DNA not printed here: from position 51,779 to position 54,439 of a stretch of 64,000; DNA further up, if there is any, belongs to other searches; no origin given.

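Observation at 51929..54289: Argonaute/PIWI with an RGG-repeat N-terminus and a possibly incomplete catalytic triad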

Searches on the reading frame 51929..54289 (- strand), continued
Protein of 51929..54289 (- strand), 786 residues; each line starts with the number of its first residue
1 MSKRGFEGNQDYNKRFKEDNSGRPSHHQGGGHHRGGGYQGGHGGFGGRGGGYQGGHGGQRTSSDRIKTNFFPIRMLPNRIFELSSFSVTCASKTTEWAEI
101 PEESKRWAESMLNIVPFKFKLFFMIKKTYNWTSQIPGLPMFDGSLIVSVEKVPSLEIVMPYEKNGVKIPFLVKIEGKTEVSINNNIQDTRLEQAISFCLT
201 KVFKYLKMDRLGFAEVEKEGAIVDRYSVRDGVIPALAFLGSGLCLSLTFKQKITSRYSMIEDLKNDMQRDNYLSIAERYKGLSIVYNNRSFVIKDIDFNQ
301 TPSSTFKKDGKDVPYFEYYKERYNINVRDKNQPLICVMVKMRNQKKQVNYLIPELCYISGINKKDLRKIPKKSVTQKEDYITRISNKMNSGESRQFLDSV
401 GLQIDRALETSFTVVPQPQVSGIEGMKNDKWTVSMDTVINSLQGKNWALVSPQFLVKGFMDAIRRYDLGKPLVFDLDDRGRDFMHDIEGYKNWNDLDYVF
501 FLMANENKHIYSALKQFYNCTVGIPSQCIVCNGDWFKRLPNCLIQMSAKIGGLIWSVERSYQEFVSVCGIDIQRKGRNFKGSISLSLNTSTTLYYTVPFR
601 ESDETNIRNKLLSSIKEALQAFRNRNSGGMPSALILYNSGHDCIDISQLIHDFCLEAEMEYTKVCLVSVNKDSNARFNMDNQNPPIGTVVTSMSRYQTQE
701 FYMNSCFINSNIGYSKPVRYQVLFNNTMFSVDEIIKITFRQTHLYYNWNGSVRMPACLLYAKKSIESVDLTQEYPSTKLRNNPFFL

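Call 41: list_cluster_members(proteins=[P0015, P0016, P0017, P0018, P0019, P0021, P0022, P0024, P0004, P0003])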
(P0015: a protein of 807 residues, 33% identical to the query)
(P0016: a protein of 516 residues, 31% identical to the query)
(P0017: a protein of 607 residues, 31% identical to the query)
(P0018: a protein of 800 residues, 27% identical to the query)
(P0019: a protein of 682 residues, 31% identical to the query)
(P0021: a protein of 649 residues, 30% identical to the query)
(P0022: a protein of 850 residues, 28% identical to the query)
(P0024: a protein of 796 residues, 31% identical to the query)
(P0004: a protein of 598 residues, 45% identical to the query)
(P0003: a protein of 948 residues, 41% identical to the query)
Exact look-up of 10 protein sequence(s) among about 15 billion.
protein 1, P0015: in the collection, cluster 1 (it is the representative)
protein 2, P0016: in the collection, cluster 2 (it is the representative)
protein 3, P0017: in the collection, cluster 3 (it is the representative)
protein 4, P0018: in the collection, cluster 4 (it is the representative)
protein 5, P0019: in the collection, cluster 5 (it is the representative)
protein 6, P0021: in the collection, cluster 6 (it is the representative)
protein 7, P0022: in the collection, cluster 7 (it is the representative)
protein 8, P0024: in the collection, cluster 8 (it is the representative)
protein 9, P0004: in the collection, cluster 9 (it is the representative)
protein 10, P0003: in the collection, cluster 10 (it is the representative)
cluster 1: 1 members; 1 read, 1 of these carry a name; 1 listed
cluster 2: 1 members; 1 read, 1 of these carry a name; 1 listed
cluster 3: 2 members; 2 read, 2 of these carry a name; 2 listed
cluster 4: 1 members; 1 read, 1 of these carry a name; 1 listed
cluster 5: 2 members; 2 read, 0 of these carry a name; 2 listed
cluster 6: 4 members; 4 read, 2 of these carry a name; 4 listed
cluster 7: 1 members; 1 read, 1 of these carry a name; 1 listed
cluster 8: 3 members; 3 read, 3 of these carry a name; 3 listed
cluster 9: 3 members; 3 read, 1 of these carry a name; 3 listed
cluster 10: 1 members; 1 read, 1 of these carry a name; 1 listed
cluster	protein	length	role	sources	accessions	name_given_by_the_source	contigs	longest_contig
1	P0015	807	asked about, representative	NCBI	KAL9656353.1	hypothetical protein ABK040_005119 [Willaertia magna]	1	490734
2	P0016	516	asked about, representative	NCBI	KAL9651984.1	hypothetical protein ABK040_000327 [Willaertia magna]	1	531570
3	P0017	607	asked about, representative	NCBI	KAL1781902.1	piwi 4 [Sigmodon hispidus]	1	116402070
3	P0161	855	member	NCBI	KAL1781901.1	piwi 4 [Sigmodon hispidus]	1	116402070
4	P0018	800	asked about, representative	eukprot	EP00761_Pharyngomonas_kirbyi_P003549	gb/GECH01003553.1/.p1 GENE.gb/GECH01003553.1/~~gb/GECH01003553.1/.p1 ORF type:complete ...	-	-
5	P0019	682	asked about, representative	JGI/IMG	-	-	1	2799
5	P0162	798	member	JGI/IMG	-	-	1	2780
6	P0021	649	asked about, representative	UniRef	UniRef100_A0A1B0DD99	Uncharacterized protein n=1 Tax=Phlebotomus papatasi TaxID=29031 RepID=A0A1B0DD99_PHLPP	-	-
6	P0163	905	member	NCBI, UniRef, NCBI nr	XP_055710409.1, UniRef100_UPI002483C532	protein argonaute-3 [Phlebotomus papatasi] | protein argonaute-3 n=1 Tax=Phlebotomus papatasi TaxID=29031 RepID=UPI002483C532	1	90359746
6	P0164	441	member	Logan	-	-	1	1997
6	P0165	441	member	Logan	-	-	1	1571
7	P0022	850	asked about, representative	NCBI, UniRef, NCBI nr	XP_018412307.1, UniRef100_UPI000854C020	PREDICTED: piwi-like protein 4 [Nanorana parkeri] | piwi-like protein 4 n=1 Tax=Nanorana parkeri TaxID=125878 RepID=UPI000854C020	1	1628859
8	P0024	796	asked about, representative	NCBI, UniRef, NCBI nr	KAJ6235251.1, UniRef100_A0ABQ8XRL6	piwi-like protein [Anaeramoeba flamelloides] | Piwi-like protein n=1 Tax=Anaeramoeba flamelloides TaxID=1746091 RepID=A0ABQ8XRL6_9EUKA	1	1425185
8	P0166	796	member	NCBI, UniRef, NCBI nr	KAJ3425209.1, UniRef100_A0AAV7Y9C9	piwi-like protein [Anaeramoeba flamelloides] | Piwi-like protein n=1 Tax=Anaeramoeba flamelloides TaxID=1746091 RepID=A0AAV7Y9C9_9EUKA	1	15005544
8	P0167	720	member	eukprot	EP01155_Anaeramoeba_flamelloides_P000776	Anaeramoba_flamelloidesa1053600_35.p1 GENE.a1053600_35~~a1053600_35.p1 ORF type:complete ...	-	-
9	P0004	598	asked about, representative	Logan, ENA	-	-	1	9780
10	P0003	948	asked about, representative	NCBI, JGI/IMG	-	aubergine-like protein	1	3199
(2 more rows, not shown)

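Call 45: predict_structure(alignment_id=A2)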
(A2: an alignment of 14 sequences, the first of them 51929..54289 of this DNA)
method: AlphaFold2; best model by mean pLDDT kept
length: 786 residues; sequences in the alignment: 14
mean_pLDDT: 81.2   pTM: 0.74
mean pLDDT of the five models: 81.2, 80.3, 79.1, 76.4, 71.4
residues with pLDDT >= 90: 295; 70-90: 378; 50-70: 48; < 50: 65
segments of 3 or more residues with pLDDT < 50: 1-62, 342-344
pLDDT, mean of each block of 10 residues (from residue 1): 26 30 31 26 24 28 77 87 91 82 89 86 87 78 87 88 88 87 74 88 82 61 79 87 89 81 88 89 74 90 88 89 83 88 68 83 65 89 91 92 92 91 82 90 93 90 89 77 76 90 83 90 92 84 93 86 86 85 90 90 81 92 86 90 76 73 89 87 91 81 88 85 91 94 90 94 91 90 89
secondary structure, 60 per line:
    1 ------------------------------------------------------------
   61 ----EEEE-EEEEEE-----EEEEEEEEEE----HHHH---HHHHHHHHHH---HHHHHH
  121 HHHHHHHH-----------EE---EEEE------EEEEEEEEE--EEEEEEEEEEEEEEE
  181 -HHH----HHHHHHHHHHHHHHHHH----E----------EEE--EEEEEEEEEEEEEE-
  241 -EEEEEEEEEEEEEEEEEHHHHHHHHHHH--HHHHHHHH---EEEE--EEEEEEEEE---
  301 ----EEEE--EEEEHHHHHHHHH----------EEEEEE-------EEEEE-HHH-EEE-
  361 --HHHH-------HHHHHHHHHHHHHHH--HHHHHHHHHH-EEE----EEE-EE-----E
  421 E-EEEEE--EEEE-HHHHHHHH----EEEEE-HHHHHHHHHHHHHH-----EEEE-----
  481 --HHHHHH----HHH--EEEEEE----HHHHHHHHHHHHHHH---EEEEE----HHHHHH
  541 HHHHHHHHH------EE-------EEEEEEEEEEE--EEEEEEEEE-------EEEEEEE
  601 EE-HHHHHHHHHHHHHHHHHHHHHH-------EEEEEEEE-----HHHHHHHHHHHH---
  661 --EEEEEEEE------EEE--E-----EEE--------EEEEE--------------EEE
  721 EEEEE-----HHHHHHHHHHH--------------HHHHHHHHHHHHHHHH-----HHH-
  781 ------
elements in order (helices of 4 or more, strands of 3 or more residues): E65-68 E70-75 E81-90 H95-98 H102-111 H115-128 E145-148 E155-163 E166-180 H189-205 E221-223 E226-239 E242-258 H259-269 H272-279 E283-286 E289-297 E305-308 E311-314 H315-323 E334-339 E347-351 E357-359 H363-366 H374-388 H391-400 E402-404 E409-411 E423-427 E430-433 H435-442 E447-451 H453-466 E472-475 H483-488 E498-503 H508-522 E526-530 H535-549 E565-575 E578-586 E594-602 H604-625 E633-640 H646-657 E663-670 E677-679 E688-690 E699-703 E718-725 H731-741 H756-771

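Call 50: find_encoding_contigs(protein=P0002, flank=6000, max_places=2)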
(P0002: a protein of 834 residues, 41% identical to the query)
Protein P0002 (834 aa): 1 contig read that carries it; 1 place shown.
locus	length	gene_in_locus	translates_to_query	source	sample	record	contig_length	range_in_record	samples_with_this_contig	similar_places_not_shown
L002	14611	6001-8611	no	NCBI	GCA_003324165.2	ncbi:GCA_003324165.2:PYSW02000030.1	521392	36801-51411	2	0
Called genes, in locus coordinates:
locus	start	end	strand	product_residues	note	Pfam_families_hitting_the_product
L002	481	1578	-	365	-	PF01609:DDE_Tnp_1, PF13359:DDE_Tnp_4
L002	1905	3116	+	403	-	-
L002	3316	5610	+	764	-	PF01825:GPS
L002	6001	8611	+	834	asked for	PF02170:PAZ, PF02171:Piwi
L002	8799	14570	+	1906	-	PF25396:ZNFX1, PF13086:AAA_11, PF13245:AAA_19 (weak), PF13604:AAA_30 (faint), PF13087:AAA_12, PF20173:ZnF_RZ-type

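Call 51: find_encoding_contigs(protein=P0004, flank=6000, max_places=2)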
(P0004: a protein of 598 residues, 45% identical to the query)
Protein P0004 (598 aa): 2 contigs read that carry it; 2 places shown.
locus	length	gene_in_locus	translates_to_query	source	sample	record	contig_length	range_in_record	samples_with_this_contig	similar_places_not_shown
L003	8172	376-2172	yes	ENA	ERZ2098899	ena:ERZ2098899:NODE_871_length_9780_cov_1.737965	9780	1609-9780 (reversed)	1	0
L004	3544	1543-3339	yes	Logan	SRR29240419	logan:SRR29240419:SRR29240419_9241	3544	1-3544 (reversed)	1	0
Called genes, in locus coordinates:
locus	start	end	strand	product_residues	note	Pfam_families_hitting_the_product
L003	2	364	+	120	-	?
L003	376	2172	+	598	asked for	PF02170:PAZ, PF02171:Piwi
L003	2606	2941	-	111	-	-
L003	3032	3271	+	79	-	-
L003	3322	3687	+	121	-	-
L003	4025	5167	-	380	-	PF05461:ApoL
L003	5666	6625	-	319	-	PF11563:Protoglobin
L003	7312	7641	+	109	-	-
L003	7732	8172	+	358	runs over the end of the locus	PF04137:ERO1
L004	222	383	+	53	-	-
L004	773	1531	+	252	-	-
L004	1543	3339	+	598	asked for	PF02170:PAZ, PF02171:Piwi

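Call 52: fold_search(model_id=the predicted structure, library=pdb)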
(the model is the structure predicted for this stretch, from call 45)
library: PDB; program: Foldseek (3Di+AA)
matches with E <= 10: 798; with E <= 0.001: 245
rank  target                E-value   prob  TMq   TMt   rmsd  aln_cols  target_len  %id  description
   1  9ij0_A                1.7e-50  1.00  0.69  0.72   6.0       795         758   19  Cryo-EM Structure of MILI-piRNA-target (8-nt) (released 2024-11-13)
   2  7yfx_A                6.8e-50  1.00  0.69  0.73   5.7       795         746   18  Cryo-EM structure of Hili in complex with piRNA (released 2024-01-24)
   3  6kr6_A                6.8e-50  1.00  0.58  0.64   8.1       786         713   21  Crystal structure of Drosophila Piwi (released 2020-02-19)
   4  7ygn_A                1.1e-49  1.00  0.70  0.74   5.5       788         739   18  Cryo-EM structure of the Mili in complex with piRNA (released 2024-01-24)
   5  5guh_A                9.6e-49  1.00  0.63  0.65   7.7       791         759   19  Crystal structure of silkworm PIWI-clade Argonaute Siwi bound to piRNA (released 2016-10-19)
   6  9nhc_A                3.6e-48  1.00  0.70  0.72   6.2       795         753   19  Cryo-EM structure of SIWI-piRNA-target(49-nt)-GTSF1-Maelstrom complex (released 2025-09-17)
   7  9nhb_A                5.0e-48  1.00  0.69  0.72   6.7       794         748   19  Cryo-EM structure of SIWI-piRNA-target(25-nt)-GTSF1 complex (released 2025-09-17)
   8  7yfq_A                5.9e-48  1.00  0.63  0.67   7.9       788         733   20  Cryo-EM structure of the EfPiwi (N959K)-piRNA-target ternary complex (released 2024-02-14)
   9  7kx9_A                6.6e-48  1.00  0.63  0.67   7.8       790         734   20  Cryo-EM structure of Ephydatia fluviatilis PiwiA-piRNA-target complex (released 2021-07-14)
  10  7yfy_A                1.4e-47  1.00  0.64  0.68   6.9       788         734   19  Cryo-EM structure of the Mili-piRNA- target ternary complex (released 2024-01-24)
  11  9s1e_B                4.5e-47  1.00  0.68  0.74   6.1       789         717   19  Cryo-EM structure of the endogeneous MIWI in complex with pachytene piRNA at 2.8A (released 2026-01-21)
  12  9ij4_A                5.7e-47  1.00  0.69  0.71   6.5       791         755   19  Cryo-EM Structure of MILI(K852A)-piRNA-target (26-nt) (released 2025-01-22)
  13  7yg6_A                1.1e-46  1.00  0.66  0.71   6.7       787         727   19  Cryo-EM structure of the EfPiwi(N959K) in complex with piRNA (released 2024-01-24)
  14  9s0z_B                3.5e-46  1.00  0.68  0.75   5.4       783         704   19  Cryo-EM structure of the endogeneous MIWI in complex with pachytene piRNA at 3A (released 2026-01-21)
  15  9nhd_A                5.7e-46  1.00  0.69  0.73   6.1       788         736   19  Cryo-EM structure of SIWI-piRNA-target(49-nt)-GTSF1-Maelstrom complex (conformation 2) (released 2025-09-17)
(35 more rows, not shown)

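Call 58: find_encoding_contigs(protein=P0003, flank=3000, max_places=3)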
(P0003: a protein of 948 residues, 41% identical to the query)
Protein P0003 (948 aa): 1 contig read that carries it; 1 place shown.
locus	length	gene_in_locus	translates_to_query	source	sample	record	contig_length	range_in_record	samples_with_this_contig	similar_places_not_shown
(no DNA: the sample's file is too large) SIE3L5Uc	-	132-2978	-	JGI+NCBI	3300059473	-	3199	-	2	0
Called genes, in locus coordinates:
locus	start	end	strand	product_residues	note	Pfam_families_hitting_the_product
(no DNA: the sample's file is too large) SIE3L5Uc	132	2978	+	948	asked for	PF02170:PAZ, PF02171:Piwi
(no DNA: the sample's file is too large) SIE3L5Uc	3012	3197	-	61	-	?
